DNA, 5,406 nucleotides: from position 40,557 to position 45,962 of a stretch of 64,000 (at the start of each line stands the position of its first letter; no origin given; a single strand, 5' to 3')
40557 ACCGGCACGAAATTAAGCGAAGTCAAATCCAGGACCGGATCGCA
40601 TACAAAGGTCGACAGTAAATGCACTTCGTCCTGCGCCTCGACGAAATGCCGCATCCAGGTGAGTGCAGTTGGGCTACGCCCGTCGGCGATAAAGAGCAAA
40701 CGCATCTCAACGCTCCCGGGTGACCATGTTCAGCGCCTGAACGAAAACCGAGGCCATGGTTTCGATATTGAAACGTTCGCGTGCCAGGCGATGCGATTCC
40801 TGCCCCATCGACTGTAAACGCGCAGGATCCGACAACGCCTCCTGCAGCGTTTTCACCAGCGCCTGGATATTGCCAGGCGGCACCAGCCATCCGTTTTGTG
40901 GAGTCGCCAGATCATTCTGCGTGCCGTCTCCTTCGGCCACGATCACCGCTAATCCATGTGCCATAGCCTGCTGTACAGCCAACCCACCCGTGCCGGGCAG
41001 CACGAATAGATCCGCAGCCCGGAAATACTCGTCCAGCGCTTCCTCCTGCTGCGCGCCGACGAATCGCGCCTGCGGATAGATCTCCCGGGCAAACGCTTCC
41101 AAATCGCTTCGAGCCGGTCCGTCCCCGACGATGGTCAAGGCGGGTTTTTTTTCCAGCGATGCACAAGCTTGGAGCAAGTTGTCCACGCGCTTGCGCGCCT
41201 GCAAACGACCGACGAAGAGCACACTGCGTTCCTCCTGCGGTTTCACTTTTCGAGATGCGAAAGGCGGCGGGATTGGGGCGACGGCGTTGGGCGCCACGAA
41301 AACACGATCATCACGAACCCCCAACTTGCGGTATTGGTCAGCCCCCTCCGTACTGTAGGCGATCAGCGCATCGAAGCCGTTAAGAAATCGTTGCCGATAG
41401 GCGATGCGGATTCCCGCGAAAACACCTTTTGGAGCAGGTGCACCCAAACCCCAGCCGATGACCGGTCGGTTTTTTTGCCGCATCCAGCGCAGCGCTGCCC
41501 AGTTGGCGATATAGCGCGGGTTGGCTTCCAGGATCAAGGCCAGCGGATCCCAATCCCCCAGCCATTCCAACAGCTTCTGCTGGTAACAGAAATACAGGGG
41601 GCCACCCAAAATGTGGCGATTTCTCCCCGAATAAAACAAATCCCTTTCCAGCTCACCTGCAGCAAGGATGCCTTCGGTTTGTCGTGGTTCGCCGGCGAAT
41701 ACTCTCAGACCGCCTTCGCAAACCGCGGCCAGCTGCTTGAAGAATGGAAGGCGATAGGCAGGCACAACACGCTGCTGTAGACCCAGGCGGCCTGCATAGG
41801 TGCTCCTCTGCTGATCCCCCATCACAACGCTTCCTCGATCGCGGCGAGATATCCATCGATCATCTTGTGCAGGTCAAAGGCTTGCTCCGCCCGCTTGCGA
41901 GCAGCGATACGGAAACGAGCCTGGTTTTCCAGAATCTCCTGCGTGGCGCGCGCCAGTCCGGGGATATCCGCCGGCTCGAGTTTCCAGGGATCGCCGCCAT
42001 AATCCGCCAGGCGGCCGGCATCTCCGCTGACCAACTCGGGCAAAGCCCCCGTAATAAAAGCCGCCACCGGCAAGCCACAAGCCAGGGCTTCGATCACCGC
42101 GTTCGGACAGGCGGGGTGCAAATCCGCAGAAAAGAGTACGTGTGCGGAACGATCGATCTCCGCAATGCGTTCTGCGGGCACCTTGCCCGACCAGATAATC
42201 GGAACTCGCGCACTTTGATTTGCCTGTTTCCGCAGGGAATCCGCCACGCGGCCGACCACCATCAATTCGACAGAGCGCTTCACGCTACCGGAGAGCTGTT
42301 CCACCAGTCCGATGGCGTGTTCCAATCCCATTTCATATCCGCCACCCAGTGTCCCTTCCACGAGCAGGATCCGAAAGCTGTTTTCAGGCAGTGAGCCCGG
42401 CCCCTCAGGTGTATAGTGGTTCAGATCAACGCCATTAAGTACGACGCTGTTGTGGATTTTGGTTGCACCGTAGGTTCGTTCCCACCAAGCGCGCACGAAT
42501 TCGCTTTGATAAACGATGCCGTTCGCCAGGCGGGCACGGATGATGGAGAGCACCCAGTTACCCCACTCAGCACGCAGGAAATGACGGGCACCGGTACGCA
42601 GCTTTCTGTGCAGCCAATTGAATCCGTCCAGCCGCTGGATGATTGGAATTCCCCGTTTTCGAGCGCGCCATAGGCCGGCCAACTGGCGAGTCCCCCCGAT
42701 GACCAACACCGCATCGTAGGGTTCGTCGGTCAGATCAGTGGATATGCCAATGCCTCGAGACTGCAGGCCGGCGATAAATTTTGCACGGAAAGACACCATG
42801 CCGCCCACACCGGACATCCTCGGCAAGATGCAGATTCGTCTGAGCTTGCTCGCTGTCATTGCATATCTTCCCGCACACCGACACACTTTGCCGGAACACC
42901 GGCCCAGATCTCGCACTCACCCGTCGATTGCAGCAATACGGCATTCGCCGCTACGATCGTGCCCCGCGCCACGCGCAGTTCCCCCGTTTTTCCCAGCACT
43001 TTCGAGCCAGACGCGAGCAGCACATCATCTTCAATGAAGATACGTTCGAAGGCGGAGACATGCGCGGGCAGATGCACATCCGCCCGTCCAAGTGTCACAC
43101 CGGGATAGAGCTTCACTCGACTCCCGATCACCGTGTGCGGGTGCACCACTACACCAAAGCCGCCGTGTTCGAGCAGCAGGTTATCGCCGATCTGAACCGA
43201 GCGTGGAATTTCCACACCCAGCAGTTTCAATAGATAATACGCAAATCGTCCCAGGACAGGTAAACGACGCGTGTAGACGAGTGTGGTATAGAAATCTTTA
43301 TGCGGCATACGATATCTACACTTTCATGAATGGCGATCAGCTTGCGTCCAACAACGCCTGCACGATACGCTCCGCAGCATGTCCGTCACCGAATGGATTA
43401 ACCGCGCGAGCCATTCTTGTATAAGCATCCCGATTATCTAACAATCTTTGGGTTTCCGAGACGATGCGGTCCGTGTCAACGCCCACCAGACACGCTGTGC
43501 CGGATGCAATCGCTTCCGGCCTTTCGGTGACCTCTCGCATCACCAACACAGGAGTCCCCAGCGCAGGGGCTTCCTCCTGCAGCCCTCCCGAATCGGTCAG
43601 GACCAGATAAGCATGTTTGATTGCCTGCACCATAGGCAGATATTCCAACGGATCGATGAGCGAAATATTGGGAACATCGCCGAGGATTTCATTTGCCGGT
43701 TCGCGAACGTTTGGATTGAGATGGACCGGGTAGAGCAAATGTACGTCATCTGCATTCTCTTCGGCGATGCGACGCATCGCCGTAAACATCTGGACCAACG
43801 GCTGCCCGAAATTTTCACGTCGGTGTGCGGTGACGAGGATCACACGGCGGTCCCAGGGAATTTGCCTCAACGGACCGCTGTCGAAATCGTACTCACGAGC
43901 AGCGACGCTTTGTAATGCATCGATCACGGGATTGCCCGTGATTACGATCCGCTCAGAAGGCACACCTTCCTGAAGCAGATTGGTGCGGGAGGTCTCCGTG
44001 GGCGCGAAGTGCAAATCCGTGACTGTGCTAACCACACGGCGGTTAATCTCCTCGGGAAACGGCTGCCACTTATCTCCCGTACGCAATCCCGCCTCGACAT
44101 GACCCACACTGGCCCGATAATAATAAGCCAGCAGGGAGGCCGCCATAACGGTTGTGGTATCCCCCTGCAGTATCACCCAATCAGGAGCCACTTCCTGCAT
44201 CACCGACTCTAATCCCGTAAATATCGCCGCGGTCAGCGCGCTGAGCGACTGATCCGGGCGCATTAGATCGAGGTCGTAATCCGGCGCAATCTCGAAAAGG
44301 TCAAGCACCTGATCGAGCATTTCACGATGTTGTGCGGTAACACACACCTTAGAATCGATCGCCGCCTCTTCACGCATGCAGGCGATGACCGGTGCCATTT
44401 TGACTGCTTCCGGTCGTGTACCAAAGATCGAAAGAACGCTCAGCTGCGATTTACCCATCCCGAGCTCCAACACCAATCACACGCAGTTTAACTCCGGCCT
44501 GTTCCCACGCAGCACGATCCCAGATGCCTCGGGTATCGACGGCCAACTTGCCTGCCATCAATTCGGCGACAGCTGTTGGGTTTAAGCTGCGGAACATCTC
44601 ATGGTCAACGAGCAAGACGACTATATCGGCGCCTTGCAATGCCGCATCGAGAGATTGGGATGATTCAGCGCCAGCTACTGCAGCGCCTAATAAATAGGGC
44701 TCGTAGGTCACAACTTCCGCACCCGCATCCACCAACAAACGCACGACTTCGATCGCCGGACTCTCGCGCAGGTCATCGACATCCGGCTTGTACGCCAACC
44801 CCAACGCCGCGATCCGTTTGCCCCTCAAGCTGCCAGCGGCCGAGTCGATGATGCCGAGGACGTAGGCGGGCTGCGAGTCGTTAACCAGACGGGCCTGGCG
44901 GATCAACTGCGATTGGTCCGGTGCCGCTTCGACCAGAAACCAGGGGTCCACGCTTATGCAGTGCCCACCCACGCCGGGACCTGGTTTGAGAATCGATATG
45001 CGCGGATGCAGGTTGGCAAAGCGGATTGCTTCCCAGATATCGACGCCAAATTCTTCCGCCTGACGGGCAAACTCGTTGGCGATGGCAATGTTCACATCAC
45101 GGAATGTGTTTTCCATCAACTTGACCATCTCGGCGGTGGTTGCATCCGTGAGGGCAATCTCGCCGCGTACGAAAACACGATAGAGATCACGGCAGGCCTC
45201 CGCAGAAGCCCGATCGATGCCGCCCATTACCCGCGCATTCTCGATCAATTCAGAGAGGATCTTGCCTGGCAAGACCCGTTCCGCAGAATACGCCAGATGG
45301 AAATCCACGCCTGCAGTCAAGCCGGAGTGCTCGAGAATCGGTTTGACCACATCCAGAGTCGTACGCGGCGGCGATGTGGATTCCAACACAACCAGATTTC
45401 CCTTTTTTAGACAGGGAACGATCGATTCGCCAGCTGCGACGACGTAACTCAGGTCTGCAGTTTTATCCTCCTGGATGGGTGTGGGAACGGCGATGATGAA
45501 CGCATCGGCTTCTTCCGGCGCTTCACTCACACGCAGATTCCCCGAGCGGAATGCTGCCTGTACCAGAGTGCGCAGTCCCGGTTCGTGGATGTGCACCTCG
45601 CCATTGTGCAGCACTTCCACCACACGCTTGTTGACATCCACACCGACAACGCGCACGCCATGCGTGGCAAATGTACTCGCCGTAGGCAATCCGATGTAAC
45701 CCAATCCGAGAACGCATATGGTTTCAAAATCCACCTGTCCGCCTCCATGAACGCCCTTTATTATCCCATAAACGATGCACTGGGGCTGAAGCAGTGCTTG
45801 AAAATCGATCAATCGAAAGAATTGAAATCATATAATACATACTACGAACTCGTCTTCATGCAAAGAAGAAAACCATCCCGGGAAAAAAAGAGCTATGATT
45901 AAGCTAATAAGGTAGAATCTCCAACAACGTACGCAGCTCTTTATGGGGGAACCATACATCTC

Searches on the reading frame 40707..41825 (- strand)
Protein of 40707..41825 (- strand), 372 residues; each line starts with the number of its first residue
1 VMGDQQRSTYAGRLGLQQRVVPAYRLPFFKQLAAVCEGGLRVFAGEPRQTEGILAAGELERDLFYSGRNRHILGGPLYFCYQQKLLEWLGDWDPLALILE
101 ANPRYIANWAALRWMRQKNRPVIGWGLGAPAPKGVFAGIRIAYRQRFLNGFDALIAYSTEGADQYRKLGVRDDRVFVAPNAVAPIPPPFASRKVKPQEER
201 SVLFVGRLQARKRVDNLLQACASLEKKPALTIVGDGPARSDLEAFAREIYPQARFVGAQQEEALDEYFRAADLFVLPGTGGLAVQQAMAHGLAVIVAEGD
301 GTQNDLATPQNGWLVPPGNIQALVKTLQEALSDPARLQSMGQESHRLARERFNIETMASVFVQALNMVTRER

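Call 24: search_protein_families(library=pfam, proteins=[window:40707-41825:-], max_evalue=0.001)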
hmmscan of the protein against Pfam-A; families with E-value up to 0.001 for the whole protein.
window:40707-41825:- (372 aa): 4 families
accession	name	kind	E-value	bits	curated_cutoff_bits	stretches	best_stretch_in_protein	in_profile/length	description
PF00534.26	Glycos_transf_1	-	3.2e-28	98.8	26.4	1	193-344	9-169/172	Glycosyl transferases group 1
PF13692.12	Glyco_trans_1_4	-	4.7e-25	89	27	1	200-333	2-142/142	Glycosyl transferases group 1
PF13439.12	Glyco_transf_4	-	3.2e-06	27.7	28.5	1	105-182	82-166/170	Glycosyltransferase Family 4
PF13579.12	Glyco_trans_4_4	-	3.3e-06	28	29.7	1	80-180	58-157/158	Glycosyl transferase 4-like domain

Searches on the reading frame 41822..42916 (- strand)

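Call 24: search_protein_families(library=pfam, proteins=[window:41822-42916:-], max_evalue=0.001)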
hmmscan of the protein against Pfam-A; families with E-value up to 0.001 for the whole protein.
window:41822-42916:- (364 aa): 3 families
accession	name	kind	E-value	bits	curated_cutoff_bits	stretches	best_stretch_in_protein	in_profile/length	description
PF13692.12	Glyco_trans_1_4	-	4.6e-11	43.6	27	1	204-331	23-142/142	Glycosyl transferases group 1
PF00534.26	Glycos_transf_1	-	9.1e-08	32.3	26.4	1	195-332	27-159/172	Glycosyl transferases group 1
PF13439.12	Glyco_transf_4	-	6.9e-06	26.6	28.5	1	67-166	73-169/170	Glycosyltransferase Family 4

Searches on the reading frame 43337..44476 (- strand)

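Call 24: search_protein_families(library=pfam, proteins=[window:43337-44476:-], max_evalue=0.001)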
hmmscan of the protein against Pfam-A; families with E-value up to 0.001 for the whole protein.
window:43337-44476:- (379 aa): 1 family
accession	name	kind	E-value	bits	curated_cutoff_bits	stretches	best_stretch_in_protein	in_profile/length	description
PF02350.25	Epimerase_2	-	1.4e-117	392.9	30.6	1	35-375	4-346/347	UDP-N-acetylglucosamine 2-epimerase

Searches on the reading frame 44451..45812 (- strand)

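Call 24: search_protein_families(library=pfam, proteins=[window:44451-45812:-], max_evalue=0.001)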
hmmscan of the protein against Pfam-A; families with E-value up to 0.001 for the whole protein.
window:44451-45812:- (453 aa): 6 families
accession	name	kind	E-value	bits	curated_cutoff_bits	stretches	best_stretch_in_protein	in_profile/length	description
PF03721.20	UDPG_MGDP_dh_N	-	5.3e-52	176.6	27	1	31-205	2-181/187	UDP-glucose/GDP-mannose dehydrogenase family, NAD binding domain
PF03720.21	UDPG_MGDP_dh_C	-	3.1e-28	98.6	30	1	335-433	1-103/103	UDP-glucose/GDP-mannose dehydrogenase family, UDP binding domain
PF00984.24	UDPG_MGDP_dh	-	1.5e-27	96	25.4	1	226-312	2-93/94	UDP-glucose/GDP-mannose dehydrogenase family, central domain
PF03446.21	NAD_binding_2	-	3.7e-07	30.7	21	1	31-158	1-106/161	NAD binding domain of 6-phosphogluconate dehydrogenase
PF02826.25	2-Hacid_dh_C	-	7e-06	26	25.1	0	26-68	33-75/178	D-isomer specific 2-hydroxyacid dehydrogenase, NAD binding domain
PF01210.29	NAD_Gly3P_dh_N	-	7.7e-05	23.2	23.1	0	32-136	2-104/158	NAD-dependent glycerol-3-phosphate dehydrogenase N-terminus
